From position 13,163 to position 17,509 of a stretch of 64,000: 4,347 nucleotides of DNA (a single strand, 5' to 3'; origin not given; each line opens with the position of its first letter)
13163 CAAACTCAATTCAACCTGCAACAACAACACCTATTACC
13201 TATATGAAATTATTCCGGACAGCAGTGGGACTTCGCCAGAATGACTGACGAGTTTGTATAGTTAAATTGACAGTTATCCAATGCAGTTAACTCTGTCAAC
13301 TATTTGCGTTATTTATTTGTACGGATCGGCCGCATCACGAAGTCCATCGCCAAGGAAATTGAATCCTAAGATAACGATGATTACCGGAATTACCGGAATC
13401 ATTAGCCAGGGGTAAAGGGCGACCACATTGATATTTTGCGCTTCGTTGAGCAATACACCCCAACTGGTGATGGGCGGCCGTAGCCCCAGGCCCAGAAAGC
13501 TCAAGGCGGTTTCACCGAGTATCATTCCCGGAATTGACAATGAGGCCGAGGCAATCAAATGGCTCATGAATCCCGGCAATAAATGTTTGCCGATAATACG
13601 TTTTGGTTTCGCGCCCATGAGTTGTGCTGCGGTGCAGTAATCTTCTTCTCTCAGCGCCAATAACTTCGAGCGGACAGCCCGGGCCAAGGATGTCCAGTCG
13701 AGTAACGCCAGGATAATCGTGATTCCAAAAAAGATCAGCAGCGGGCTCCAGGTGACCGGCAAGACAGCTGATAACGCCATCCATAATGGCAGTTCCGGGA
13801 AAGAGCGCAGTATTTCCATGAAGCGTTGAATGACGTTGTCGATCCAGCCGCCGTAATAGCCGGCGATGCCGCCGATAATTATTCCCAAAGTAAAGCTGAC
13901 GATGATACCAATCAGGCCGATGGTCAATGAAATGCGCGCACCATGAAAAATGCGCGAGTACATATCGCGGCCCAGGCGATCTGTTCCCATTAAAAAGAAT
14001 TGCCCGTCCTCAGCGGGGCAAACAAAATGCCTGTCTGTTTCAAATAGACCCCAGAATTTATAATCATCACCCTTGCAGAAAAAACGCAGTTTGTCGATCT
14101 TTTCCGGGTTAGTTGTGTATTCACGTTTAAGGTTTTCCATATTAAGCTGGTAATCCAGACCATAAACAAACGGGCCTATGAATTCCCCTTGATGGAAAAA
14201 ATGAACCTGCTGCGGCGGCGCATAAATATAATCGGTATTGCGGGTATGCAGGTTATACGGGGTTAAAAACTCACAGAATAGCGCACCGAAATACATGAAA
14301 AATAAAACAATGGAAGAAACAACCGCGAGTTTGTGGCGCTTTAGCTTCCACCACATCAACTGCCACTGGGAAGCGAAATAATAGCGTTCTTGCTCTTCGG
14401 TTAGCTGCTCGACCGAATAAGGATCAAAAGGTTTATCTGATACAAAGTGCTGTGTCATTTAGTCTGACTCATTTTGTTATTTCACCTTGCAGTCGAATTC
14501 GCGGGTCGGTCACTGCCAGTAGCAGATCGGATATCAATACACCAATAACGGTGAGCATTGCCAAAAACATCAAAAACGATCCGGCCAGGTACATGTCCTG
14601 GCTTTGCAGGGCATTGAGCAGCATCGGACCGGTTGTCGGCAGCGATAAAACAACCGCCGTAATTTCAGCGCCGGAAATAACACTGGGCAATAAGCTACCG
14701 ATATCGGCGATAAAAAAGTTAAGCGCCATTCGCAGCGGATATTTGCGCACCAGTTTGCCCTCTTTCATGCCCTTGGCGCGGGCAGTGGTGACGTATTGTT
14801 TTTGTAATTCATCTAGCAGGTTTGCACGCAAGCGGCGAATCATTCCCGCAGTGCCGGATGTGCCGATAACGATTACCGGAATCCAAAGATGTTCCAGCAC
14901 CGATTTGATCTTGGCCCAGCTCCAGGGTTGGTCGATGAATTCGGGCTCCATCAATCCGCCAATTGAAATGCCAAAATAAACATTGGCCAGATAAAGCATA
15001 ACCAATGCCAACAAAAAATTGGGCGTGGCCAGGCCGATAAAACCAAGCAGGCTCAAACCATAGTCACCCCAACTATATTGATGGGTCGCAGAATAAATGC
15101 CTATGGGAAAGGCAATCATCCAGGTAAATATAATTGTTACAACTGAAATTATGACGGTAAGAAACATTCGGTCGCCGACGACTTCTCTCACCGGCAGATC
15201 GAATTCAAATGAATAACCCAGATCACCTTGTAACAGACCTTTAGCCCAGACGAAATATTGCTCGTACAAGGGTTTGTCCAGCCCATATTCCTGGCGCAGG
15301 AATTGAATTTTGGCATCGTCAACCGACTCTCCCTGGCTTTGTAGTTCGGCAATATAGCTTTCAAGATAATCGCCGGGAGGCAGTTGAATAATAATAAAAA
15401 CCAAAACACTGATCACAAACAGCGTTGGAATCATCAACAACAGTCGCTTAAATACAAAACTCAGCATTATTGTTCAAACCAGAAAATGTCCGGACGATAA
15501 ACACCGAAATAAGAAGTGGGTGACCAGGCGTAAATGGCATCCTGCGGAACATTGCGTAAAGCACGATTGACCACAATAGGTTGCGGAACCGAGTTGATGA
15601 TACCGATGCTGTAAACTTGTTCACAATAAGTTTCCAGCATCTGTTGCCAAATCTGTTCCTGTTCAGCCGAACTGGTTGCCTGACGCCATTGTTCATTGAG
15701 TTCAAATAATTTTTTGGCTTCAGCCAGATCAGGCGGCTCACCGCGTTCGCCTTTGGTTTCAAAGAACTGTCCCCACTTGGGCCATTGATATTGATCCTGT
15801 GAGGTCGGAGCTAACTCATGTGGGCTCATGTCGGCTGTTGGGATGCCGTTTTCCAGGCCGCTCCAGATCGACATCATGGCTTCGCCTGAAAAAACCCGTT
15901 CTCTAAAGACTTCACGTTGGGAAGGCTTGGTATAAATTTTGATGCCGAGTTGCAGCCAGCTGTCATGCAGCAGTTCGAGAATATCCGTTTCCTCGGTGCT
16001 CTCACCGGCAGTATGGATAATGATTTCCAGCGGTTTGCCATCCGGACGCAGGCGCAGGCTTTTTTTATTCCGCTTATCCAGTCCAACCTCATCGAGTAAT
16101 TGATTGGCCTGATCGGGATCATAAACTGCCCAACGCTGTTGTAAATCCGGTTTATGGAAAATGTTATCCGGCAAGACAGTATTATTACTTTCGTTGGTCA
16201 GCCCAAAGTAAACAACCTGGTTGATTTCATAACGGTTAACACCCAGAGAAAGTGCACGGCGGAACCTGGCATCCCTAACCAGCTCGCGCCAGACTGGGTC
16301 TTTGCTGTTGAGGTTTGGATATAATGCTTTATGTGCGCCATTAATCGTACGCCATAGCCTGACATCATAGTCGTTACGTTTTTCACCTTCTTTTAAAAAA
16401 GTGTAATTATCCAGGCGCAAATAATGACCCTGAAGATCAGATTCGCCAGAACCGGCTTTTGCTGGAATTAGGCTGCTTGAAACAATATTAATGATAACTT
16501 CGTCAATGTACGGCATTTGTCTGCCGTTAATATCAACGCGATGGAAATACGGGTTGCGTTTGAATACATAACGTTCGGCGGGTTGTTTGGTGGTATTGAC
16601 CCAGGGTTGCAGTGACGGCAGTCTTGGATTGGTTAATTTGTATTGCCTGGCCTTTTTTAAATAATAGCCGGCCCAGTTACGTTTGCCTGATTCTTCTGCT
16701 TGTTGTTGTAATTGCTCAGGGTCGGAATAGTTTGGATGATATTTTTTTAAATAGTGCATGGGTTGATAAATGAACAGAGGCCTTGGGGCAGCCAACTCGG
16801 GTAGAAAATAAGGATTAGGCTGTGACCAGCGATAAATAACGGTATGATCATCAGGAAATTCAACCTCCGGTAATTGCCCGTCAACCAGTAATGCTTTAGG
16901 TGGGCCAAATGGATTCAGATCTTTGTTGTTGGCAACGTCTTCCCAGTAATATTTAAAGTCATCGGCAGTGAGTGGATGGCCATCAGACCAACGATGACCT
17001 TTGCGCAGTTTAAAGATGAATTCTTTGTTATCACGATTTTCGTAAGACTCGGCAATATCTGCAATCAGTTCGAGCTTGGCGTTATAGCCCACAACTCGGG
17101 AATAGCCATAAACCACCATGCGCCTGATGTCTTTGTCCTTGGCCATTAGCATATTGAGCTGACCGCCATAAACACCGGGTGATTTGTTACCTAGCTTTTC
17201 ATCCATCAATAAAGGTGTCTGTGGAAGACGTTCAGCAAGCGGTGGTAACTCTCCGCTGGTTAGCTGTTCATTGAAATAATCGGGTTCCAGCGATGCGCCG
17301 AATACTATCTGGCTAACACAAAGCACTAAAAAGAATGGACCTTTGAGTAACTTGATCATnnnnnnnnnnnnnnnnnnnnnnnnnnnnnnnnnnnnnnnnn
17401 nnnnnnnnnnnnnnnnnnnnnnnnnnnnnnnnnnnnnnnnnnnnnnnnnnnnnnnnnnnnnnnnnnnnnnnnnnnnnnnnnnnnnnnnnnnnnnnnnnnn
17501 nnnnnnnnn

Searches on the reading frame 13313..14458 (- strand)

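Call 64: search_protein_families(library=pfam, max_evalue=0.000001, proteins=[window:13313-14458:-])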
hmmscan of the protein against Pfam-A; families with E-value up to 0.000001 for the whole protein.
window:13313-14458:- (381 aa): 2 families
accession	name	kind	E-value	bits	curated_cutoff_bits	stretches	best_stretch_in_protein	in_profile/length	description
PF00528.27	BPD_transp_1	-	1.2e-29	103.8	26.4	1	192-379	1-180/184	Binding-protein-dependent transport system inner membrane component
PF12911.12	OppC_N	-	2.6e-16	59.7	23.9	1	30-82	1-53/53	N-terminal TM domain of oligopeptide transport permease C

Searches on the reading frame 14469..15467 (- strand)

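Call 64: search_protein_families(library=pfam, max_evalue=0.000001, proteins=[window:14469-15467:-])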
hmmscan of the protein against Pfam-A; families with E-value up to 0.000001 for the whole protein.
window:14469-15467:- (332 aa): 2 families
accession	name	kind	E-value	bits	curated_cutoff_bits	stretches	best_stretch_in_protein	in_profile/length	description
PF00528.27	BPD_transp_1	-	9.2e-28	97.6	26.4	1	120-325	2-183/184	Binding-protein-dependent transport system inner membrane component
PF19300.4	BPD_transp_1_N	-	1.1e-09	38.9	23.8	1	1-89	1-95/114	Binding-prot-dependent transport system membrane comp, N-term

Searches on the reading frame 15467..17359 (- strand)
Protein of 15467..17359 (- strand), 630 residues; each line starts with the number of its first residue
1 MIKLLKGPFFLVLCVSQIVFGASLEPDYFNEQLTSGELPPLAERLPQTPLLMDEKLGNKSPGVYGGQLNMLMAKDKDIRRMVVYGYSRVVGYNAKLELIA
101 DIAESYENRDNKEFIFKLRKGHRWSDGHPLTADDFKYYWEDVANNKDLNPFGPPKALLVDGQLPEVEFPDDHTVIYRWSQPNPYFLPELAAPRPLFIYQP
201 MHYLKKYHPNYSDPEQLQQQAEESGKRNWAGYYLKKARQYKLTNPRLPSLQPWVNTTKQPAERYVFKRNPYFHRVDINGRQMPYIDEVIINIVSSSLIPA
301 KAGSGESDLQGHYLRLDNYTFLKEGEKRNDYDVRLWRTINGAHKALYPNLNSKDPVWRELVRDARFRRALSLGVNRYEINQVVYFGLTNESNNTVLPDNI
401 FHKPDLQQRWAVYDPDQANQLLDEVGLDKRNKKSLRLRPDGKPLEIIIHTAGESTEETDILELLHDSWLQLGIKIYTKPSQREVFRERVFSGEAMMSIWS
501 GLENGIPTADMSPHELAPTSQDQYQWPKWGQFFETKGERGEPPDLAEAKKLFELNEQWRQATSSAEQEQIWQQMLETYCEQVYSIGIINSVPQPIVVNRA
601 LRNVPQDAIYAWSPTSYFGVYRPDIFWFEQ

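Call 64: search_protein_families(library=pfam, max_evalue=0.000001, proteins=[window:15467-17359:-])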
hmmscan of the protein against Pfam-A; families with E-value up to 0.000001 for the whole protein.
window:15467-17359:- (630 aa): 1 family
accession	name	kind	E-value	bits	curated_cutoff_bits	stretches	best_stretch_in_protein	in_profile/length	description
PF00496.27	SBP_bac_5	-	2.5e-56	191.8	32.4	1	98-504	2-349/368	Bacterial extracellular solute-binding proteins, family 5 Middle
